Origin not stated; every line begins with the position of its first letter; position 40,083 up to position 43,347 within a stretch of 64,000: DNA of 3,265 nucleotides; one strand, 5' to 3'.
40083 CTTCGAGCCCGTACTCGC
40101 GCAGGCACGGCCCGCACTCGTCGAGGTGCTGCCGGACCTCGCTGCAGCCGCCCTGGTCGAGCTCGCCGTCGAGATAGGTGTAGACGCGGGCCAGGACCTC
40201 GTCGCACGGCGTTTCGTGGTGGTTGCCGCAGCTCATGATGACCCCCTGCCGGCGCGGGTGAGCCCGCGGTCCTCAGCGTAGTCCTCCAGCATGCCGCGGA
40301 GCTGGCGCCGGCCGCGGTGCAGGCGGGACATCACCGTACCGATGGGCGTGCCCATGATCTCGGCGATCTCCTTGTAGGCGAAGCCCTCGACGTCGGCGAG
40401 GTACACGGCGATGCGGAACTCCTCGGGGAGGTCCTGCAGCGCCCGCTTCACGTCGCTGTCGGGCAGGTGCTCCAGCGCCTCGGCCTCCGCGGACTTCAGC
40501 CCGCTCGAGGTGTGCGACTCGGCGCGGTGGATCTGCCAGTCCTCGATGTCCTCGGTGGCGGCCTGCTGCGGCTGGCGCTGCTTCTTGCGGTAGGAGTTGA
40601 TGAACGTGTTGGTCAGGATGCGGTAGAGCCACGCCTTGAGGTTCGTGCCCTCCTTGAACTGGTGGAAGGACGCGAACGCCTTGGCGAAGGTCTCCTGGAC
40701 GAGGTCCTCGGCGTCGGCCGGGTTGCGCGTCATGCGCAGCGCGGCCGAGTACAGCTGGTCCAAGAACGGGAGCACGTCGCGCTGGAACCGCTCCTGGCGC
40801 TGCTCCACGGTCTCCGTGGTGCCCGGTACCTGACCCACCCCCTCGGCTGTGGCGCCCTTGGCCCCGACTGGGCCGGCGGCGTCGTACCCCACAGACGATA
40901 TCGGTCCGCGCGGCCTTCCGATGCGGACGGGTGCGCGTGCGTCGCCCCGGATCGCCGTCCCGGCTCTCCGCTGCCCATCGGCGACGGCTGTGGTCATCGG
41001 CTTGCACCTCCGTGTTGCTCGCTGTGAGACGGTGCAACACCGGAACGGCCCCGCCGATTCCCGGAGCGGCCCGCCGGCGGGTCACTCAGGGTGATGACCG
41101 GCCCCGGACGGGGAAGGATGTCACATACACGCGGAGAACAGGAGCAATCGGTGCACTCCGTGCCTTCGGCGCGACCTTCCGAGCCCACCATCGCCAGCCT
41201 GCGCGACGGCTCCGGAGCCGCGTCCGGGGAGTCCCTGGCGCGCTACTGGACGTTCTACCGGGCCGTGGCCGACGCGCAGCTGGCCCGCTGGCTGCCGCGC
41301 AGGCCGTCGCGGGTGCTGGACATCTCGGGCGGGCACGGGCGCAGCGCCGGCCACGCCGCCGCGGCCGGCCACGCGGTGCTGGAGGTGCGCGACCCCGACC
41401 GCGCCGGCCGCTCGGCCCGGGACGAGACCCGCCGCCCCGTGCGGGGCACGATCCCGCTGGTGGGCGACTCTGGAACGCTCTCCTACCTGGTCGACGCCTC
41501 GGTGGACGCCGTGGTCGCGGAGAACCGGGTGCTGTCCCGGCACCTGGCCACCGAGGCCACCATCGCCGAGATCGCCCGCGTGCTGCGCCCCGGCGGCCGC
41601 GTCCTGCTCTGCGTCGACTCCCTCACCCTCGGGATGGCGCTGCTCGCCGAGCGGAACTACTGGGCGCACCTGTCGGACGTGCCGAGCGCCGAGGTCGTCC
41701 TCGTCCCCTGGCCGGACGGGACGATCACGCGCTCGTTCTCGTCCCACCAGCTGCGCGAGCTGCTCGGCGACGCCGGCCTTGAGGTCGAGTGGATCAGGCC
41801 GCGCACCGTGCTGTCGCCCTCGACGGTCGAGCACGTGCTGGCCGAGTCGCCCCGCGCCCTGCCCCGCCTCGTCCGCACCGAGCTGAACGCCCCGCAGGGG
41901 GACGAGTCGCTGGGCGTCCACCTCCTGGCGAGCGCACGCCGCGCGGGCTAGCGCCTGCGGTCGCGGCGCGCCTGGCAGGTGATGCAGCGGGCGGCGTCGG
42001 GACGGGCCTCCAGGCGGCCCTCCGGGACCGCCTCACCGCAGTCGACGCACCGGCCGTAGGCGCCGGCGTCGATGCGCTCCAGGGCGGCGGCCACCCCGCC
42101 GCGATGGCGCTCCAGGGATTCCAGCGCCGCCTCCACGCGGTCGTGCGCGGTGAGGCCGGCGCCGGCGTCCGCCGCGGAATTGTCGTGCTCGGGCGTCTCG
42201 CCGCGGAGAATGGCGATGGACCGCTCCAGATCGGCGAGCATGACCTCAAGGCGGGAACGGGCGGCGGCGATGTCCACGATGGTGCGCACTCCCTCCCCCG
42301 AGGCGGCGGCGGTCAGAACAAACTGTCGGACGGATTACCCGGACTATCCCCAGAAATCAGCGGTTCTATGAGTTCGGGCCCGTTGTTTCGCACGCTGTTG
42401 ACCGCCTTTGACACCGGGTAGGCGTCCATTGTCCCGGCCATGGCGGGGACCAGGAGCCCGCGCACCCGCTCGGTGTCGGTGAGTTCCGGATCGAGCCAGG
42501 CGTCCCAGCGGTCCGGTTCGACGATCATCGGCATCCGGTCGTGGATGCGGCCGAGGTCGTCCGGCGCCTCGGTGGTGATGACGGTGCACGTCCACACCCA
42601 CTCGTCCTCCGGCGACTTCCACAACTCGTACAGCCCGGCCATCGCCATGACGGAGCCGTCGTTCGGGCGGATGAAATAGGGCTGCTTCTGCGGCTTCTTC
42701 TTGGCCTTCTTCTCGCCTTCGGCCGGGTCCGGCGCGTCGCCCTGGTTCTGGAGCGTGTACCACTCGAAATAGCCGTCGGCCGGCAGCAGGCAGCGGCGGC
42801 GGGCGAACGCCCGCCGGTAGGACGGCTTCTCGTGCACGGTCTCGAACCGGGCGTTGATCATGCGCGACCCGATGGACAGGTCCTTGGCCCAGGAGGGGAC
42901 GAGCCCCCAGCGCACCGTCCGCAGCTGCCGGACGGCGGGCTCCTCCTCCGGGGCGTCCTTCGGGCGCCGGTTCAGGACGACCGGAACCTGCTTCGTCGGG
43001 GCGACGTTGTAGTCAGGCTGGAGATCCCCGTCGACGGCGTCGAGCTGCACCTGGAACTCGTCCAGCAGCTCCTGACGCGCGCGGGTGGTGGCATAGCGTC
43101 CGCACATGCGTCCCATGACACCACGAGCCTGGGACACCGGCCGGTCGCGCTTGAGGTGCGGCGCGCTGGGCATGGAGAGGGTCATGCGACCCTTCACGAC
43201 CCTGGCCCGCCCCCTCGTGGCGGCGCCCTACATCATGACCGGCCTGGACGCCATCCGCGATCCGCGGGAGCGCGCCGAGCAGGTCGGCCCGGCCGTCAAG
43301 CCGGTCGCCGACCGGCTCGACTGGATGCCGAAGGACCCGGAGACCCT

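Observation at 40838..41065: Canonical sigmaR promoter and N-terminally extended SigR isoform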

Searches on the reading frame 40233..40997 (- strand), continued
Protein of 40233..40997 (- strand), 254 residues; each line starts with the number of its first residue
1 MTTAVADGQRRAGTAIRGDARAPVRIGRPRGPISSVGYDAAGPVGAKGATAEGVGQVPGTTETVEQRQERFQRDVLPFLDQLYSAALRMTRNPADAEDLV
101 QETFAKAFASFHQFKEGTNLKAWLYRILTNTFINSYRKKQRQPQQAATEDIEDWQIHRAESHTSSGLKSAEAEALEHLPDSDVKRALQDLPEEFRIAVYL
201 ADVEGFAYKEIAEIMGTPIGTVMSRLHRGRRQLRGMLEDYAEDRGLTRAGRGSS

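Call 63: find_encoding_contigs(protein=P0051, flank=700, max_places=10)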
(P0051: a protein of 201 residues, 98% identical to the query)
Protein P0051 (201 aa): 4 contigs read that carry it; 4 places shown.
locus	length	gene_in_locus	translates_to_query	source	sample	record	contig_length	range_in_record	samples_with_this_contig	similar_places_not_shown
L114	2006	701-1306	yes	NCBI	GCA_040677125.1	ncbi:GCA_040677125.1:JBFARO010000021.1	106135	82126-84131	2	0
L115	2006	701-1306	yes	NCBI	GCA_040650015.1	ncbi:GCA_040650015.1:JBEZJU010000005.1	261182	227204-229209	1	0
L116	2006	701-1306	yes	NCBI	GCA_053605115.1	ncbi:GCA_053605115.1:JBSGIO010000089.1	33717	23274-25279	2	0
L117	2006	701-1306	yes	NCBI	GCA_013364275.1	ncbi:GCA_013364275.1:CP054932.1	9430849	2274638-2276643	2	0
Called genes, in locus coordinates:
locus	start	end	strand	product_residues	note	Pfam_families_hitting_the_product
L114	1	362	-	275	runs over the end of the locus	PF13489:Methyltransf_23, PF08241:Methyltransf_11 (weak), PF13649:Methyltransf_25 (faint)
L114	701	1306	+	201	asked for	PF04542:Sigma70_r2, PF22029:PhyR_sigma2 (weak), PF08281:Sigma70_r4_2, PF04545:Sigma70_r4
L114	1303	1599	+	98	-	PF13490:zf-HC2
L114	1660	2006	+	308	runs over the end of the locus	PF01073:3Beta_HSD, PF01370:Epimerase, PF02719:Polysacc_synt_2, PF04321:RmlD_sub_bind, PF13460:NAD_binding_10, PF16363:GDP_Man_Dehyd, PF07993:NAD_binding_4 (weak)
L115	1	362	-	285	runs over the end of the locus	PF13489:Methyltransf_23, PF08241:Methyltransf_11 (faint)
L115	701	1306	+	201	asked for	PF04542:Sigma70_r2, PF22029:PhyR_sigma2 (weak), PF08281:Sigma70_r4_2, PF04545:Sigma70_r4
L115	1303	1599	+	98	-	PF13490:zf-HC2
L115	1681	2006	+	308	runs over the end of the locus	PF01073:3Beta_HSD, PF01370:Epimerase, PF02719:Polysacc_synt_2, PF04321:RmlD_sub_bind, PF13460:NAD_binding_10, PF16363:GDP_Man_Dehyd, PF07993:NAD_binding_4 (weak)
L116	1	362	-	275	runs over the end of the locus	PF13489:Methyltransf_23, PF08241:Methyltransf_11, PF13649:Methyltransf_25 (weak)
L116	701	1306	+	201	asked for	PF04542:Sigma70_r2, PF22029:PhyR_sigma2 (weak), PF08281:Sigma70_r4_2, PF04545:Sigma70_r4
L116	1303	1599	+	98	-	PF13490:zf-HC2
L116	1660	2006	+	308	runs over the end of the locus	PF01073:3Beta_HSD, PF01370:Epimerase, PF02719:Polysacc_synt_2, PF04321:RmlD_sub_bind, PF13460:NAD_binding_10, PF16363:GDP_Man_Dehyd, PF07993:NAD_binding_4 (weak)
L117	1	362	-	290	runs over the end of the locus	PF13489:Methyltransf_23, PF08241:Methyltransf_11 (weak)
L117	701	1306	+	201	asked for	PF04542:Sigma70_r2, PF22029:PhyR_sigma2 (weak), PF08281:Sigma70_r4_2, PF04545:Sigma70_r4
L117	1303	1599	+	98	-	PF13490:zf-HC2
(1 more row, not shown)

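Call 64: find_encoding_contigs(protein=P0084, flank=700, max_places=10)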
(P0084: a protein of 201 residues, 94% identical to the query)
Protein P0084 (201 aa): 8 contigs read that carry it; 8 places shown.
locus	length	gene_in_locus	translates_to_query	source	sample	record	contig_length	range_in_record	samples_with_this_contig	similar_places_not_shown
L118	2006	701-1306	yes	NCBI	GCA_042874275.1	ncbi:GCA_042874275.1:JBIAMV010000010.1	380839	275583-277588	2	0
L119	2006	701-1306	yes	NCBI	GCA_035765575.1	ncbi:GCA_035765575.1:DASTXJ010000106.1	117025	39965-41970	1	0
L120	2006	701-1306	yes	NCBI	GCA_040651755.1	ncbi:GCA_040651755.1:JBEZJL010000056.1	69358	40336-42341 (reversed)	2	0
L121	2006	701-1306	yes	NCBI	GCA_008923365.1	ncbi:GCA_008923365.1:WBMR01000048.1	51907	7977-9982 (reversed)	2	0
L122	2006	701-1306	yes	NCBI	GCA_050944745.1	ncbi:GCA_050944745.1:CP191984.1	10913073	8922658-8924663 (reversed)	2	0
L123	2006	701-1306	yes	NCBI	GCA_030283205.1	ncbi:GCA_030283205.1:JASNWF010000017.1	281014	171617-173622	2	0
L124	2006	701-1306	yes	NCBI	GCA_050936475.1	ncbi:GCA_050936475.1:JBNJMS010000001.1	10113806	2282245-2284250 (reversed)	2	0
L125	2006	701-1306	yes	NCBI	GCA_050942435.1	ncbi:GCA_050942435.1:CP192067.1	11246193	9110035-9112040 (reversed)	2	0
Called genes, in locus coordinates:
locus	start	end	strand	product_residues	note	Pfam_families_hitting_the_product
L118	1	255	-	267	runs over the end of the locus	PF13489:Methyltransf_23 (weak)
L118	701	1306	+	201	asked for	PF04542:Sigma70_r2, PF22029:PhyR_sigma2 (weak), PF08281:Sigma70_r4_2, PF04545:Sigma70_r4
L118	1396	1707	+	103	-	PF13490:zf-HC2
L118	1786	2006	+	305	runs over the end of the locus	PF01073:3Beta_HSD, PF01370:Epimerase, PF02719:Polysacc_synt_2 (weak), PF04321:RmlD_sub_bind, PF13460:NAD_binding_10, PF16363:GDP_Man_Dehyd, PF07993:NAD_binding_4 (weak)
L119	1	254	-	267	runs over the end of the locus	PF13489:Methyltransf_23 (weak)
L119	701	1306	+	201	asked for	PF04542:Sigma70_r2, PF22029:PhyR_sigma2 (weak), PF08281:Sigma70_r4_2, PF04545:Sigma70_r4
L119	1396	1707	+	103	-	PF13490:zf-HC2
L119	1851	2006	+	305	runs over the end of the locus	PF01073:3Beta_HSD, PF01370:Epimerase, PF02719:Polysacc_synt_2 (weak), PF04321:RmlD_sub_bind, PF07993:NAD_binding_4 (faint), PF13460:NAD_binding_10, PF16363:GDP_Man_Dehyd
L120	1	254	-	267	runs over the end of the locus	PF13489:Methyltransf_23 (weak)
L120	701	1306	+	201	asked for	PF04542:Sigma70_r2, PF22029:PhyR_sigma2 (weak), PF08281:Sigma70_r4_2, PF04545:Sigma70_r4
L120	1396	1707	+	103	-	PF13490:zf-HC2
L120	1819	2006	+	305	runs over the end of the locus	PF01073:3Beta_HSD, PF01370:Epimerase, PF02719:Polysacc_synt_2 (weak), PF04321:RmlD_sub_bind, PF07993:NAD_binding_4 (faint), PF13460:NAD_binding_10, PF16363:GDP_Man_Dehyd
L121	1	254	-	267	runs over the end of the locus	PF13489:Methyltransf_23 (weak)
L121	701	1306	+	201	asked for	PF04542:Sigma70_r2, PF22029:PhyR_sigma2 (weak), PF08281:Sigma70_r4_2, PF04545:Sigma70_r4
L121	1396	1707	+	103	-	PF13490:zf-HC2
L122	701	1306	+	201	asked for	PF04542:Sigma70_r2, PF22029:PhyR_sigma2 (weak), PF08281:Sigma70_r4_2, PF04545:Sigma70_r4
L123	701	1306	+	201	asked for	PF04542:Sigma70_r2, PF22029:PhyR_sigma2 (weak), PF08281:Sigma70_r4_2, PF04545:Sigma70_r4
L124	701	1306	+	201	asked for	PF04542:Sigma70_r2, PF22029:PhyR_sigma2 (weak), PF08281:Sigma70_r4_2, PF04545:Sigma70_r4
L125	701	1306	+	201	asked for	PF04542:Sigma70_r2, PF22029:PhyR_sigma2 (weak), PF08281:Sigma70_r4_2, PF04545:Sigma70_r4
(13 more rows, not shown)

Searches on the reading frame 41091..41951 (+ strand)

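Call 6: search_protein_families(library=ncbifam, proteins=[window:41091-41951:+])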
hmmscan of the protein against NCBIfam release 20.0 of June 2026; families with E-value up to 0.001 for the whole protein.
window:41091-41951:+ (286 aa): 5 families
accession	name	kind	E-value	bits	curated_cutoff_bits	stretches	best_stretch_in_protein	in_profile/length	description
NF045667.1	MTase_DVU1556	equivalog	6.5e-08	32.3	155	1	70-239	21-169/213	DVU_1556 family methyltransferase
NF001241.0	PRK00216.1-2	equivalog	1e-05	25.3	327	1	70-177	50-151/231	demethylmenaquinone methyltransferase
NF045823.1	PthPhpthDimycoMt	equivalog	0.00057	19.1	300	1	74-172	69-165/256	phthiotriol/phenolphthiotriol dimycocerosates methyltransferase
NF045825.1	FAmtase_mtf2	equivalog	0.00064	19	400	0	73-173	60-158/248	fatty-acid O-methyltransferase Mtf2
NF041537.1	ArsM_AhpD_UU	exception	0.00091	18.1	510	0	120-176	128-183/345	arsenite methyltransferase/AhpD domain selenoprotein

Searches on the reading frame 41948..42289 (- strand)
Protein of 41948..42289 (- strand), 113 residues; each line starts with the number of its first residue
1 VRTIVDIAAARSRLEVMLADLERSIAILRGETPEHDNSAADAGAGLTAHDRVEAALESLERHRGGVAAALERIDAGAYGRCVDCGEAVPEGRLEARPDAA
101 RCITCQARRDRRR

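Call 6: search_protein_families(library=ncbifam, proteins=[window:41948-42289:-])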
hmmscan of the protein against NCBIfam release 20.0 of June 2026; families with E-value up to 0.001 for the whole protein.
window:41948-42289:- (113 aa): 7 families
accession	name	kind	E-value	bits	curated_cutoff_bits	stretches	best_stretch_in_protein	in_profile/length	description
TIGR02890.1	bacill_yteA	subfamily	1.3e-15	57.8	134.4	1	29-111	37-119/159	regulatory protein, yteA family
TIGR02420.1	dksA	equivalog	7.3e-12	45.7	115.5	1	12-107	11-109/110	RNA polymerase-binding protein DksA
TIGR02419.1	C4_traR_proteo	subfamily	1.9e-10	41.2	59.7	1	73-107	27-61/64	phage/conjugal plasmid C-4 type zinc finger protein, TraR family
NF033459.1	DksA_like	equivalog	5.2e-10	39.6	105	1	14-110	17-110/113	RNA polymerase-binding protein DksA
NF008243.0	PRK11019.1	equivalog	2.9e-05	24.4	96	1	69-112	26-70/88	DksA/TraR family C4-type zinc finger protein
NF008045.0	PRK10778.1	equivalog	8.9e-05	22.8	289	1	66-108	99-141/151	RNA polymerase-binding protein DksA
NF010268.0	PRK13715.1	equivalog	0.00056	19.9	108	1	80-113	36-69/73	conjugal transfer protein TraR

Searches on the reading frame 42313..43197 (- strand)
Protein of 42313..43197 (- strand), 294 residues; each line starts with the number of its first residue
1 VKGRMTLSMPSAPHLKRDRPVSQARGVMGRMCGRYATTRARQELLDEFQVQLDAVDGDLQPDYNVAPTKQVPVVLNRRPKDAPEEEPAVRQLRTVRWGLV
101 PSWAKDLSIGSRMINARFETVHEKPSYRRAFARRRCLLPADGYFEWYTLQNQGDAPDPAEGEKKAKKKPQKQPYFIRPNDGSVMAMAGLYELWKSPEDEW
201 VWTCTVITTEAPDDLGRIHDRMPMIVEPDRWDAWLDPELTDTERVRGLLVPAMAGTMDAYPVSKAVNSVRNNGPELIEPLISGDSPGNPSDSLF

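Call 6: search_protein_families(library=ncbifam, proteins=[window:42313-43197:-])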
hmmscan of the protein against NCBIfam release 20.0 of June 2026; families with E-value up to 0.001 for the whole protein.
window:42313-43197:- (294 aa): 1 family
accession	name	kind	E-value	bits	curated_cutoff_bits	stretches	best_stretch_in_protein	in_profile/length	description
NF007413.0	PRK09951.1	subfamily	2e-24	86.2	349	1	31-280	1-222/222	hypothetical protein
